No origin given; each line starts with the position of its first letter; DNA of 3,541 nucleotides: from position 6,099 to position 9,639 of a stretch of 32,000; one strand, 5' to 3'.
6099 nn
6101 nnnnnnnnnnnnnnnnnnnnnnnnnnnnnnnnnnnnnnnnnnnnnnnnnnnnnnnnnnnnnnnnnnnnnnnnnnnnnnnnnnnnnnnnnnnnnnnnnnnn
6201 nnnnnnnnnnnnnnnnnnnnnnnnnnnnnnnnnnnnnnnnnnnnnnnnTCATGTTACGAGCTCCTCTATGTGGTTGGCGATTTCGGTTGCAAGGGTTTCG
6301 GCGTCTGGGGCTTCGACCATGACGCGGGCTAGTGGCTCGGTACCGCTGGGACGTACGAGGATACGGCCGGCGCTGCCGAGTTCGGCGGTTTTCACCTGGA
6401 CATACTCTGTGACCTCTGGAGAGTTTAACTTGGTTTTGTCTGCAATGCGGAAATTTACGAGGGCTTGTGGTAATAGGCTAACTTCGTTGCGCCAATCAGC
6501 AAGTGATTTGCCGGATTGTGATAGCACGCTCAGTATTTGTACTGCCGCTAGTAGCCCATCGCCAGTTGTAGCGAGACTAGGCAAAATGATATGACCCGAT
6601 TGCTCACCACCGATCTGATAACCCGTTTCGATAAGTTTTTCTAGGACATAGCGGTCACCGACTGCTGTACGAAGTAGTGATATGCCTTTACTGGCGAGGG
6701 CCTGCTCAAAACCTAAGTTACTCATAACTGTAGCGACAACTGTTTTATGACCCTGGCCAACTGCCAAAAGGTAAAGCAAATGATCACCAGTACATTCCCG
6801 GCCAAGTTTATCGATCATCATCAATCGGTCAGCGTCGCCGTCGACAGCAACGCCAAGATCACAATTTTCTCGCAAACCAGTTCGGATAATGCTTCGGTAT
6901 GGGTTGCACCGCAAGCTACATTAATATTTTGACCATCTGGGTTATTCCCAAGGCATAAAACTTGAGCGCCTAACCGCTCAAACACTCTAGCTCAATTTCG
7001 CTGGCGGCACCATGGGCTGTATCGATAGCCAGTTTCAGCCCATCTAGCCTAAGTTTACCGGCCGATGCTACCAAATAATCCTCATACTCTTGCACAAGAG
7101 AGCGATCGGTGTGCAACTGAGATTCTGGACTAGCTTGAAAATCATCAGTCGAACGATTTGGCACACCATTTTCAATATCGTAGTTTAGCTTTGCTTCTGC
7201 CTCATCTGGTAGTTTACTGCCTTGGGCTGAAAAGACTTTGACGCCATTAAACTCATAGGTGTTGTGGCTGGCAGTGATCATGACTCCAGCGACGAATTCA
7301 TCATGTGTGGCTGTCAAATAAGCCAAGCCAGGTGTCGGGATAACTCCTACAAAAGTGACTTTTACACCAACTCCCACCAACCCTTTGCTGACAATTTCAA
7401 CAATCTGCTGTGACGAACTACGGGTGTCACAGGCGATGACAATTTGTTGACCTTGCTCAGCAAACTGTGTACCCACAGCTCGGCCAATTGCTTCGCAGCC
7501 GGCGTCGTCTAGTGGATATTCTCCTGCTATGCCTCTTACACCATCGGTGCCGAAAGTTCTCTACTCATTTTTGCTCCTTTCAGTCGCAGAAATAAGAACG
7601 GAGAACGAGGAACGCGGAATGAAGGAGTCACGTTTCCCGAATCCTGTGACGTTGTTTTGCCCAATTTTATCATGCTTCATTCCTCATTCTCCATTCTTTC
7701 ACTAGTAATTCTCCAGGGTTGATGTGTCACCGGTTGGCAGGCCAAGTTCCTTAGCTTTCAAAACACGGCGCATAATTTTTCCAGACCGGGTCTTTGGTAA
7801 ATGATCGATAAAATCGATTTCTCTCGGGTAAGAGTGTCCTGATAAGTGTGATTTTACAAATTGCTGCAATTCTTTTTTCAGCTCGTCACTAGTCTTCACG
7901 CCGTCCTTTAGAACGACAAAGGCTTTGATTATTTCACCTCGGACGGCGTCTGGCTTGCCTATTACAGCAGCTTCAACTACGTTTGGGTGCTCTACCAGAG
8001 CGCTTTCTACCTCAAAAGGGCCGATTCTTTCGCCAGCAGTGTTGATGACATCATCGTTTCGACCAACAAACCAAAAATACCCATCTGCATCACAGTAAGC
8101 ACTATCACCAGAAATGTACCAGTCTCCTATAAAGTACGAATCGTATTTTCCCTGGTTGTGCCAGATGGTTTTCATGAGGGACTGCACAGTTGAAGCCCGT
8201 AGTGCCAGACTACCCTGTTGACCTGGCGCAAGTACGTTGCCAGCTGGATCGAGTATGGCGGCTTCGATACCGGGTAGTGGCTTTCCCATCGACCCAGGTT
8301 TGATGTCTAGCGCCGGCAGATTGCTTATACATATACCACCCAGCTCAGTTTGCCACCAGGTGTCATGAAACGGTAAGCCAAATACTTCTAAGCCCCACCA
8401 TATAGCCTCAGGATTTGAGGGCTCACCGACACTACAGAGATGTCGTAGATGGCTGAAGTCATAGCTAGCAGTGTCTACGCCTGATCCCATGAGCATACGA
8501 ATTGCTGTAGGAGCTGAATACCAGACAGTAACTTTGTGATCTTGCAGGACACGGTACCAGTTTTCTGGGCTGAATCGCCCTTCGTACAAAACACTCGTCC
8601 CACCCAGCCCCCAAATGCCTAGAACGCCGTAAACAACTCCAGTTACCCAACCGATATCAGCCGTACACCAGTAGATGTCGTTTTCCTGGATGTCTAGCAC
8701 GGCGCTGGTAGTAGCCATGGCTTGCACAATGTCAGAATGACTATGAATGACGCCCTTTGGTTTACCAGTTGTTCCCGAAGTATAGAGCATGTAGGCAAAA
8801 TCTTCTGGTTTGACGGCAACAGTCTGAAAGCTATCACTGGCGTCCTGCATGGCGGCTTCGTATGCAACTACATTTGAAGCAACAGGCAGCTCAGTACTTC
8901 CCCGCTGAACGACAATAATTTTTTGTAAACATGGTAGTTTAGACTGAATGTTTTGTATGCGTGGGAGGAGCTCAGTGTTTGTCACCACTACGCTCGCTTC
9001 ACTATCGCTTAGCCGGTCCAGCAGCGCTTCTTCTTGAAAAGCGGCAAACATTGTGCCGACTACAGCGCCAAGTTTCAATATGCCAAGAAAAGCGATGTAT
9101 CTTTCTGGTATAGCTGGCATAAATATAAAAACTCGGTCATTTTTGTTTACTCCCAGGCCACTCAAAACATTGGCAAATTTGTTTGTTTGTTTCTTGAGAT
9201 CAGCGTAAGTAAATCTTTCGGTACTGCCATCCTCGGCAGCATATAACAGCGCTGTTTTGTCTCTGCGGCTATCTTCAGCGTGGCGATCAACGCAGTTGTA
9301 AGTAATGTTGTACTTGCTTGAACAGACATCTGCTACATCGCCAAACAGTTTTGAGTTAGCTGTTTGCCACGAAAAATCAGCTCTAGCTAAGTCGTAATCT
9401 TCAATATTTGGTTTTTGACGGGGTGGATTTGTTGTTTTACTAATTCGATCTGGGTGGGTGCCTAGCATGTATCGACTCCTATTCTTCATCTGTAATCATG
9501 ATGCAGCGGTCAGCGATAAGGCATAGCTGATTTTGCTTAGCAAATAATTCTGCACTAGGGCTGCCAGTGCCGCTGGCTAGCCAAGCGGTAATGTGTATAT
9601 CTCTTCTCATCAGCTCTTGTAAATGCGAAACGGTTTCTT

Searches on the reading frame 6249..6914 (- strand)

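Call 63: search_protein_families(library=pfam, proteins=[window:6249-6914:-], max_evalue=0.001)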
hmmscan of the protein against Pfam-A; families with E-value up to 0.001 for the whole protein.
window:6249-6914:- (221 aa): 3 families
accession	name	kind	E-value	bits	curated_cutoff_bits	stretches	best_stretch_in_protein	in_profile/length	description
PF02880.22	PGM_PMM_III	-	1.3e-31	109.6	20.7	1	43-144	2-110/115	Phosphoglucomutase/phosphomannomutase, alpha/beta/alpha domain III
PF00408.26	PGM_PMM_IV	-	2.5e-13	50.3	23.1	1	152-210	1-60/68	Phosphoglucomutase/phosphomannomutase, C-terminal domain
PF02879.22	PGM_PMM_II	-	1.7e-05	25.7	29.3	1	9-38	74-103/103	Phosphoglucomutase/phosphomannomutase, alpha/beta/alpha domain II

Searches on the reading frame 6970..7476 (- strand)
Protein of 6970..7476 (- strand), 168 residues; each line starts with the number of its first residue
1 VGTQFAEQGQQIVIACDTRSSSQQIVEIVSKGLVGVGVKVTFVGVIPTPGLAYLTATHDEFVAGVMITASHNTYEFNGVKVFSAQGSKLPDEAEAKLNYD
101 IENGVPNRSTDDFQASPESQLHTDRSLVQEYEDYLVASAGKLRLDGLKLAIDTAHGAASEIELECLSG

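Call 63: search_protein_families(library=pfam, proteins=[window:6970-7476:-], max_evalue=0.001)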
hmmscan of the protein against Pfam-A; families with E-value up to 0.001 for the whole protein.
window:6970-7476:- (168 aa): 1 family
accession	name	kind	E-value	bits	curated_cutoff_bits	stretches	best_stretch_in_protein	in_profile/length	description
PF02878.22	PGM_PMM_I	-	1.3e-26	93.4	22.5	1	5-103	34-133/138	Phosphoglucomutase/phosphomannomutase, alpha/beta/alpha domain I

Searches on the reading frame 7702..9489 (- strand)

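Call 62: search_protein_families(library=pfam, proteins=[window:7702-9489:-], max_evalue=0.001)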
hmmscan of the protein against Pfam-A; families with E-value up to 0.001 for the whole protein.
window:7702-9489:- (595 aa): 2 families
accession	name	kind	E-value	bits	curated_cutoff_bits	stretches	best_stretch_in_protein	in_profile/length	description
PF00501.34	AMP-binding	-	1.8e-87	294.1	29.9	1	69-435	3-379/384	AMP-binding enzyme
PF13193.12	AMP-binding_C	-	3.6e-27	95.5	24.5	1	493-571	1-76/76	AMP-binding enzyme C-terminal domain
